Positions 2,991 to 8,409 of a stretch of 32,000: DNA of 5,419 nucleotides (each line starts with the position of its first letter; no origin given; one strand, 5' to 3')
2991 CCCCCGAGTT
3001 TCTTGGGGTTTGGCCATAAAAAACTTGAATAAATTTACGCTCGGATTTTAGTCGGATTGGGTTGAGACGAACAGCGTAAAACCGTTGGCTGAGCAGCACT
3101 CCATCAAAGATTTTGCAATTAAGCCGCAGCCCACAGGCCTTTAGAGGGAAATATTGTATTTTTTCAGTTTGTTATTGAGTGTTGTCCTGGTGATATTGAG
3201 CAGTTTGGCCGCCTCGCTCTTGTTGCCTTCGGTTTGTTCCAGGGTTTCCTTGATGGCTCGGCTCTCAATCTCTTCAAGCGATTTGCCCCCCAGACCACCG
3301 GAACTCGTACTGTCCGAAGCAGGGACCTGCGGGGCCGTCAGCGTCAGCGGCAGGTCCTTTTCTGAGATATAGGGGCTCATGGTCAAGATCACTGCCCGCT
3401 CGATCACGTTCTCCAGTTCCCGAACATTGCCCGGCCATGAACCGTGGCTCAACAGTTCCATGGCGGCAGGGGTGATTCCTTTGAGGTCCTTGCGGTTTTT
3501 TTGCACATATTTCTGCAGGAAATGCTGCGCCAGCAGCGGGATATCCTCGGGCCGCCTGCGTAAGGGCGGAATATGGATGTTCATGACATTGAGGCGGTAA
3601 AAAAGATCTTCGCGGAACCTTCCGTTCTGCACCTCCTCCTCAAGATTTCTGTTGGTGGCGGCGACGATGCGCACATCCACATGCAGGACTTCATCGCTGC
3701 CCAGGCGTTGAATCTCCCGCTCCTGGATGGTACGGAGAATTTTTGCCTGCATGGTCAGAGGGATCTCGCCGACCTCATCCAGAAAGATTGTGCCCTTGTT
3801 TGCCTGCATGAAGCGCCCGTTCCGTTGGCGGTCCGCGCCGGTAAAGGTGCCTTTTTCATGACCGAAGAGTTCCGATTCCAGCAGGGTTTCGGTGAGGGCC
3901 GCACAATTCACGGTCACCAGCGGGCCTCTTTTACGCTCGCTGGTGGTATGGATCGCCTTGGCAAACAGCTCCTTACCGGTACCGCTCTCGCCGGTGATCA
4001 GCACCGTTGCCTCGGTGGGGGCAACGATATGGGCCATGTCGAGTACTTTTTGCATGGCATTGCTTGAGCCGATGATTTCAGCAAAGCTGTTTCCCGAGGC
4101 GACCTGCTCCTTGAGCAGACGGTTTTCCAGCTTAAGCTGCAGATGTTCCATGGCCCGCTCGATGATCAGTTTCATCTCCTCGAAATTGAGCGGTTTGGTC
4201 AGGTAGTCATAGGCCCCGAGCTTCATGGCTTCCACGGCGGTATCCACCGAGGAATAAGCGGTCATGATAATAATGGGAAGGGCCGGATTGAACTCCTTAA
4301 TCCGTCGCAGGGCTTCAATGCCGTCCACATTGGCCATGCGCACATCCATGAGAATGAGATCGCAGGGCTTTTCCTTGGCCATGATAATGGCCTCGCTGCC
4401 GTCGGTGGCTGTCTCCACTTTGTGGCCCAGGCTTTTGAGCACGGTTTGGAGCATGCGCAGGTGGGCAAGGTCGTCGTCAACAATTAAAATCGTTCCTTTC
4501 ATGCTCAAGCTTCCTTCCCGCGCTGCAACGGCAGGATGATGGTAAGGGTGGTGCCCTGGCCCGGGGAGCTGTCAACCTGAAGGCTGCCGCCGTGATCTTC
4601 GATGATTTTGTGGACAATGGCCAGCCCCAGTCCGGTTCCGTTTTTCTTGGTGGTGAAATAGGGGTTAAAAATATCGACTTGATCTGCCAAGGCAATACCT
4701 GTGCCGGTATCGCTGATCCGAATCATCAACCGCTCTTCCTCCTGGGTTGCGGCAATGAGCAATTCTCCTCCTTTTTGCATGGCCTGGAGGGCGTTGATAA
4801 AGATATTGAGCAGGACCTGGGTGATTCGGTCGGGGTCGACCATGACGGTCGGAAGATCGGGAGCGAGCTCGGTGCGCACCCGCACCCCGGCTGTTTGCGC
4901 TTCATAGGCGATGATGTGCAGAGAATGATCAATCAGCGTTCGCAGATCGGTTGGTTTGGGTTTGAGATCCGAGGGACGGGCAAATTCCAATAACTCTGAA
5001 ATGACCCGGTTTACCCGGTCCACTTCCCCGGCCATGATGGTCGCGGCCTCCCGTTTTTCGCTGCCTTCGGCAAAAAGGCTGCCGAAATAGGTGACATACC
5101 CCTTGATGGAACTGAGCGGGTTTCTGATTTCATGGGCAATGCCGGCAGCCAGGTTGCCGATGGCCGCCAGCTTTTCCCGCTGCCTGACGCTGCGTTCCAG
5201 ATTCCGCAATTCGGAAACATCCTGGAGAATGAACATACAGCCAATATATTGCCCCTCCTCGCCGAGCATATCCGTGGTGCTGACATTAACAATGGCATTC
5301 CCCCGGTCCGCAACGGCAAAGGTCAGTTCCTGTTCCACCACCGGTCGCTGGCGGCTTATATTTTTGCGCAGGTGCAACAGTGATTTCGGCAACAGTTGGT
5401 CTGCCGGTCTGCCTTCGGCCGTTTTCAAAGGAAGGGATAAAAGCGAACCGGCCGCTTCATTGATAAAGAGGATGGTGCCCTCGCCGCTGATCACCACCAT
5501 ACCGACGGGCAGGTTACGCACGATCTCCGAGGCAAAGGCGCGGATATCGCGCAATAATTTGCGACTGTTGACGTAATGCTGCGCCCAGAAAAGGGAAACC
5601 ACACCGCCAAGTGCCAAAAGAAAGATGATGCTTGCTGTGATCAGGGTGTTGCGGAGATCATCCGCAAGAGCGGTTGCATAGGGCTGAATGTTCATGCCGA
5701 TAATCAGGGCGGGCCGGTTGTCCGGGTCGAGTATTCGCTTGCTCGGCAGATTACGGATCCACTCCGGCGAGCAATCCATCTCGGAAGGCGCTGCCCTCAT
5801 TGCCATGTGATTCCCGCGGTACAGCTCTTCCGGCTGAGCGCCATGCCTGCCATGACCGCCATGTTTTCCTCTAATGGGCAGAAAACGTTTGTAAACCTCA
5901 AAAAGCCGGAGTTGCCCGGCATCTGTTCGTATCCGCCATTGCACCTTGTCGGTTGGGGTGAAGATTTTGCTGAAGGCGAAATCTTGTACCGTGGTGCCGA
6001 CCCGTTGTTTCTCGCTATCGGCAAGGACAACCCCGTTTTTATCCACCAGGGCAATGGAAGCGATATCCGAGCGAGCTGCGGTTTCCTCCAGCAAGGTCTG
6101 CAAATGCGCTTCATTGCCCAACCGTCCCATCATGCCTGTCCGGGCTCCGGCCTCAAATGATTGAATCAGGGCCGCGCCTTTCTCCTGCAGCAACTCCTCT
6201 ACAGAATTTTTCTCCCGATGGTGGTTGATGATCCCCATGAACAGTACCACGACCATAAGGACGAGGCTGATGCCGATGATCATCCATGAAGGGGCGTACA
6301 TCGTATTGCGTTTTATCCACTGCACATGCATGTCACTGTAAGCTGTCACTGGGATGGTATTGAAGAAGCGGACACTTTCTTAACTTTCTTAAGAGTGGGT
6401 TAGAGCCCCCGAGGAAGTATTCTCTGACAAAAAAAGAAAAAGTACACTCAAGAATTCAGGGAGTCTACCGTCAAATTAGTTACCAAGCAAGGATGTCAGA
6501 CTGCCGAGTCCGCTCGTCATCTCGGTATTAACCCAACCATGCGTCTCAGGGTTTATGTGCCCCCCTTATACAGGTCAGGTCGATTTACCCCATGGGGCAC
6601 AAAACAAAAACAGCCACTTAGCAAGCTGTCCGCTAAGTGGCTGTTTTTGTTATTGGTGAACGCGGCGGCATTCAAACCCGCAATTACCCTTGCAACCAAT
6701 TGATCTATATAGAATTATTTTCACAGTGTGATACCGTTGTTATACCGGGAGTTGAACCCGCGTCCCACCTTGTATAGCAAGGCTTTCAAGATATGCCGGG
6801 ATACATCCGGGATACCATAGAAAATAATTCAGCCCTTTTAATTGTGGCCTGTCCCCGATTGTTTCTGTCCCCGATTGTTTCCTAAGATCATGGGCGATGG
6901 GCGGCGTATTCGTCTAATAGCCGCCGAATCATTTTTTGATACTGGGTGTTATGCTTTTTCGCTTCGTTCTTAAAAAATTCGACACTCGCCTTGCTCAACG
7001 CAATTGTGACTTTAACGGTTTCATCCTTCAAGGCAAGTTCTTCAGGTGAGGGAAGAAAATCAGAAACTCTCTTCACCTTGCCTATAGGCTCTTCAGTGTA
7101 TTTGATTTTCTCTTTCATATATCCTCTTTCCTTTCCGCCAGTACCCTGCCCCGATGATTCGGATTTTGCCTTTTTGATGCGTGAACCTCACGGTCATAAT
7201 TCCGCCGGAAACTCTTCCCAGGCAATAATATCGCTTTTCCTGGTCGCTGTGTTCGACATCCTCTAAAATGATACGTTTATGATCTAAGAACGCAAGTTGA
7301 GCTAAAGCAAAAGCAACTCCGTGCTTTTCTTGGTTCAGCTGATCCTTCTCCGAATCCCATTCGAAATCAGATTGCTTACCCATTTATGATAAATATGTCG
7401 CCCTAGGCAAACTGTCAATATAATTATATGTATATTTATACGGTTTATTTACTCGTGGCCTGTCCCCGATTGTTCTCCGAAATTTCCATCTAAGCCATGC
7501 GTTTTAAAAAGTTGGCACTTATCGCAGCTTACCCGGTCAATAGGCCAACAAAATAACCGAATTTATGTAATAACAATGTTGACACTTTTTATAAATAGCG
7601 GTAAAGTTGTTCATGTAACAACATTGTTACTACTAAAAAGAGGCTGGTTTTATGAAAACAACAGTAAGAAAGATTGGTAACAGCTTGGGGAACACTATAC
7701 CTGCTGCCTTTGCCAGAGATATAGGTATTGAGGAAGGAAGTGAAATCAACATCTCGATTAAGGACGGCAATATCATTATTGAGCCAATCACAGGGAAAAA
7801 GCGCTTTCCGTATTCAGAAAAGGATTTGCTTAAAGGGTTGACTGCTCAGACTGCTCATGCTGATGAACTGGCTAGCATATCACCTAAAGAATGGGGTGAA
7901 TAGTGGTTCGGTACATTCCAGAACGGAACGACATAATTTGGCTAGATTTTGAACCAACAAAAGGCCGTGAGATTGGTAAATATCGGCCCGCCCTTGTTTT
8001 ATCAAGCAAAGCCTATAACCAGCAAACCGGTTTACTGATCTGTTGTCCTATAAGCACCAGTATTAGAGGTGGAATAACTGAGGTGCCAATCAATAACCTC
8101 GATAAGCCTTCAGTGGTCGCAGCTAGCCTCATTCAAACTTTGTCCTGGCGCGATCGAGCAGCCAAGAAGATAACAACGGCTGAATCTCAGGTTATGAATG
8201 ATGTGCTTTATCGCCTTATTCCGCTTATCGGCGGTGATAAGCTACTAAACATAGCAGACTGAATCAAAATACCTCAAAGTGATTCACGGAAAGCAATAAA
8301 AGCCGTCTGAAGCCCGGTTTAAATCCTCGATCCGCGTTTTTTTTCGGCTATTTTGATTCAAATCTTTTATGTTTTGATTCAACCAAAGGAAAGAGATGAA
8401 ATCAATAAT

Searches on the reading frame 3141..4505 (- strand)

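Call 66: search_protein_families(library=pfam, proteins=[window:3141-4505:-], max_evalue=0.001)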
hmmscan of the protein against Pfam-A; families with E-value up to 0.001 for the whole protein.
window:3141-4505:- (454 aa): 10 families
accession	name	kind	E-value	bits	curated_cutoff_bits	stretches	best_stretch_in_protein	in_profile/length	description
PF00158.32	Sigma54_activat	-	1.1e-73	246.9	20.2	1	144-311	1-168/168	Sigma-54 interaction domain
PF00072.30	Response_reg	-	2.8e-32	111.6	30.2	1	6-115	1-110/111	Response regulator receiver domain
PF25601.1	AAA_lid_14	-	1.5e-27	95.7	27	1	316-399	1-84/87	AAA+ ATPase lid domain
PF14532.12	Sigma54_activ_2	-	4.4e-18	66.3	25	1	145-315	1-138/138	Sigma-54 interaction domain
PF02954.25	HTH_8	-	4.5e-16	58.7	22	1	409-450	1-42/42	Bacterial regulatory protein, Fis family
PF07728.20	AAA_5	-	2.2e-07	31.4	22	1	168-288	2-125/139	AAA domain (dynein-related subfamily)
PF00004.35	AAA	-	2.7e-06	28.3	21.2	1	168-301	1-127/131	ATPase family associated with various cellular activities (AAA)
PF06490.17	FleQ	-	3e-05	24.8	22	1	5-118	1-106/108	Flagellar regulatory protein FleQ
PF01078.27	Mg_chelatase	-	4.9e-05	23.3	20.3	0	223-285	93-157/207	Magnesium chelatase, subunit ChlI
PF07724.20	AAA_2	-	0.00056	20.4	27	0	166-296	4-135/166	AAA domain (Cdc48 subfamily)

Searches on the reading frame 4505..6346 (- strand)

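Call 66: search_protein_families(library=pfam, proteins=[window:4505-6346:-], max_evalue=0.001)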
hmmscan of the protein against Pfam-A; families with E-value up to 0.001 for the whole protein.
window:4505-6346:- (613 aa): 9 families
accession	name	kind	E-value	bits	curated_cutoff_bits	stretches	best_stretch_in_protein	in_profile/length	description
PF02518.31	HATPase_c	-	2e-26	93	26.4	1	504-608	2-110/111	Histidine kinase-, DNA gyrase B-, and HSP90-like ATPase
PF00512.31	HisKA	-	2.3e-12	47.2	26.9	1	397-458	3-63/66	His Kinase A (phospho-acceptor) domain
PF00989.32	PAS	-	1.4e-09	38.4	22.6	1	273-377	4-113/113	PAS fold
PF08448.16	PAS_4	-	2.4e-08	34.6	23.1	1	277-381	2-109/110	PAS fold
PF13426.13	PAS_9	-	9e-08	32.8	27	1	280-379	1-103/103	PAS domain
PF14501.12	HATPase_c_5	-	1.8e-05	25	22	1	508-594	6-91/102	GHKL domain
PF13581.12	HATPase_c_2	-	2.9e-05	24.5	27.4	1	516-604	40-126/127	Histidine kinase-like ATPase domain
PF10090.15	HPTransfase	-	0.00048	20.3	22.9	0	507-558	31-82/123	Histidine phosphotransferase C-terminal domain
PF13188.13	PAS_8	-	0.0005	20.3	21.8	0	275-321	6-49/65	PAS domain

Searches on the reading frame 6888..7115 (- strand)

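Call 66: search_protein_families(library=pfam, proteins=[window:6888-7115:-], max_evalue=0.001)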
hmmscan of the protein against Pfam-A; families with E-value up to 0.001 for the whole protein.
window:6888-7115:- (75 aa): 1 family
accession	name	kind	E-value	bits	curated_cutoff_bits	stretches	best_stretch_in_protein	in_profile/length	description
PF14384.12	BrnA_antitoxin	-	7.8e-05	23.4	26.1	1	7-71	6-68/68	BrnA antitoxin of type II toxin-antitoxin system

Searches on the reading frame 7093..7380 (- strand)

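Call 66: search_protein_families(library=pfam, proteins=[window:7093-7380:-], max_evalue=0.001)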
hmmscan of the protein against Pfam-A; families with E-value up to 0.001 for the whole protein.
window:7093-7380:- (95 aa): 1 family
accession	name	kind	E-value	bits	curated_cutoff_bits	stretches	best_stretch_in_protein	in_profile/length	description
PF04365.19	BrnT_toxin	-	1.7e-20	73.5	34.5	1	8-83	1-75/77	Ribonuclease toxin, BrnT, of type II toxin-antitoxin system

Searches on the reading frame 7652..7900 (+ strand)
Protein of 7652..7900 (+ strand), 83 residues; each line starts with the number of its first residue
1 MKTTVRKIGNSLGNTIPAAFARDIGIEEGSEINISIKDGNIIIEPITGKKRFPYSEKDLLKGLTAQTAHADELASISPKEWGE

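Call 66: search_protein_families(library=pfam, proteins=[window:7652-7900:+], max_evalue=0.001)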
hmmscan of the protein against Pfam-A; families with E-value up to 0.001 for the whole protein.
window:7652-7900:+ (83 aa): 1 family
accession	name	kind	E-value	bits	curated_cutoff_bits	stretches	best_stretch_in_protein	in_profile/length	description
PF04014.23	MazE_antitoxin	-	5.5e-11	42.7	24.7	1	5-49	1-46/48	Antidote-toxin recognition MazE, bacterial antitoxin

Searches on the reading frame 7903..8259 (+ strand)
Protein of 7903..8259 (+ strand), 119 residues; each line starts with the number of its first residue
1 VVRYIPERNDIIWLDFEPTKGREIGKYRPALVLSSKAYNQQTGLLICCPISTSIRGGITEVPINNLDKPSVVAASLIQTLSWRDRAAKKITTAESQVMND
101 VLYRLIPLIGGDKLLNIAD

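Call 66: search_protein_families(library=pfam, proteins=[window:7903-8259:+], max_evalue=0.001)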
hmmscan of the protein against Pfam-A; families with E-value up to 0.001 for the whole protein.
window:7903-8259:+ (119 aa): 1 family
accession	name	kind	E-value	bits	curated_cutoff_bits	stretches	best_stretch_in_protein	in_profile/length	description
PF02452.23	PemK_toxin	-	4.9e-24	85.1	23.1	1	7-106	1-106/109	PemK-like, MazF-like toxin of type II toxin-antitoxin system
